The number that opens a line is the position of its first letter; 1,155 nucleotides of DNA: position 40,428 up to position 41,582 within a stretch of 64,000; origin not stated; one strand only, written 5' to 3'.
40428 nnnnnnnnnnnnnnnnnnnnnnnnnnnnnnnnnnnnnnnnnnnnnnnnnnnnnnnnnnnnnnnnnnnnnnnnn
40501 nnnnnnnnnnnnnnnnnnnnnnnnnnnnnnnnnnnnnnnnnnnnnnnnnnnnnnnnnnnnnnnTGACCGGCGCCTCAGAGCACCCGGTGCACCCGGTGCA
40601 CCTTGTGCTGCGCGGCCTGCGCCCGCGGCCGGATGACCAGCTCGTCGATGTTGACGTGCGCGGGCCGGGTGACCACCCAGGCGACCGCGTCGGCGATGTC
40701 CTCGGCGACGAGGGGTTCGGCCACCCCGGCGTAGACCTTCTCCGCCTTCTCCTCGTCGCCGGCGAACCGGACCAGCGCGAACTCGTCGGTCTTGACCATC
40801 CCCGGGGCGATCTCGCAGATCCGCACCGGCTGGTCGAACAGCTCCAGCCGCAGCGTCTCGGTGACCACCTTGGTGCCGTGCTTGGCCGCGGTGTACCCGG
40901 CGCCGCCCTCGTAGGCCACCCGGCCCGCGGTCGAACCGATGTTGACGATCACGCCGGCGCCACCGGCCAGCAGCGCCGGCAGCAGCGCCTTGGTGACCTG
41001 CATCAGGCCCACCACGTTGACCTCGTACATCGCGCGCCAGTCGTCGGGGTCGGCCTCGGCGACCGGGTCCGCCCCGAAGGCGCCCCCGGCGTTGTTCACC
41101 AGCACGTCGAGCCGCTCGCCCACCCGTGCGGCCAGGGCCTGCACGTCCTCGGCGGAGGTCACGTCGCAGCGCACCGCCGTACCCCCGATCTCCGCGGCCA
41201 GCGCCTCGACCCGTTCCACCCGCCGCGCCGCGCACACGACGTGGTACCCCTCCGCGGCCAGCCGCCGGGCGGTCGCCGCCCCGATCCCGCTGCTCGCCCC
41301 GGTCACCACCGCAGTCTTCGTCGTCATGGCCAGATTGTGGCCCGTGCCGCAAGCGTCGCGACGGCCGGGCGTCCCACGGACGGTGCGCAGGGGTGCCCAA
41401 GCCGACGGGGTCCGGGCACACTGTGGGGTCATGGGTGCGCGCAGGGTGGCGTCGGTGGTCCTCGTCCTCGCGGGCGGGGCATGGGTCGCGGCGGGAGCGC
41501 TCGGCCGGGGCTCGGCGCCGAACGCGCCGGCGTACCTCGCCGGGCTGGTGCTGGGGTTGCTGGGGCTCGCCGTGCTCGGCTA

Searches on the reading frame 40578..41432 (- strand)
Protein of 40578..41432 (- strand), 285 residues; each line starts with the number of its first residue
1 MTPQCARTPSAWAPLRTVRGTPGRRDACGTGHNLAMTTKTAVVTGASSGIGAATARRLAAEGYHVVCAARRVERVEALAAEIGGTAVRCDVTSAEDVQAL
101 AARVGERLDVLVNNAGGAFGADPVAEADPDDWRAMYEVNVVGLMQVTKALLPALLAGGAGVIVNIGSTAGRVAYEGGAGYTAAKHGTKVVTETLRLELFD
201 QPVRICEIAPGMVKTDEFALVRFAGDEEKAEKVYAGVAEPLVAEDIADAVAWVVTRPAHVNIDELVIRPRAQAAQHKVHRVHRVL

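Call 47: search_protein_families(library=pfam, proteins=[window:40578-41432:-], max_evalue=0.001)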
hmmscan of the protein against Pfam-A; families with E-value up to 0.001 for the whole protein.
window:40578-41432:- (285 aa): 7 families
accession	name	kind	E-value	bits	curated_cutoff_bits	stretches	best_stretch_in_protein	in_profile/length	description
PF00106.31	adh_short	-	2.4e-51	174.5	26.6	1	39-217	1-186/195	short chain dehydrogenase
PF13561.12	adh_short_C2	-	8.9e-39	133.9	27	1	45-254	1-217/236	Enoyl-(Acyl carrier protein) reductase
PF08659.16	KR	-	3.8e-10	40.4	22.6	1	40-184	2-153/180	KR domain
PF01370.27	Epimerase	-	6.6e-09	36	20.9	1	42-168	2-116/240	NAD dependent epimerase/dehydratase family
PF23441.1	SDR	-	7.6e-08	32.5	27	1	87-220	66-201/258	SDR-like rossmann domain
PF03435.24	Sacchrp_dh_NADP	-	6.8e-06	26.9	25.1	1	43-120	3-81/129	Saccharopine dehydrogenase NADP binding domain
PF13460.12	NAD_binding_10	-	2.8e-05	24.5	27.2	1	45-103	1-60/184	NAD(P)H-binding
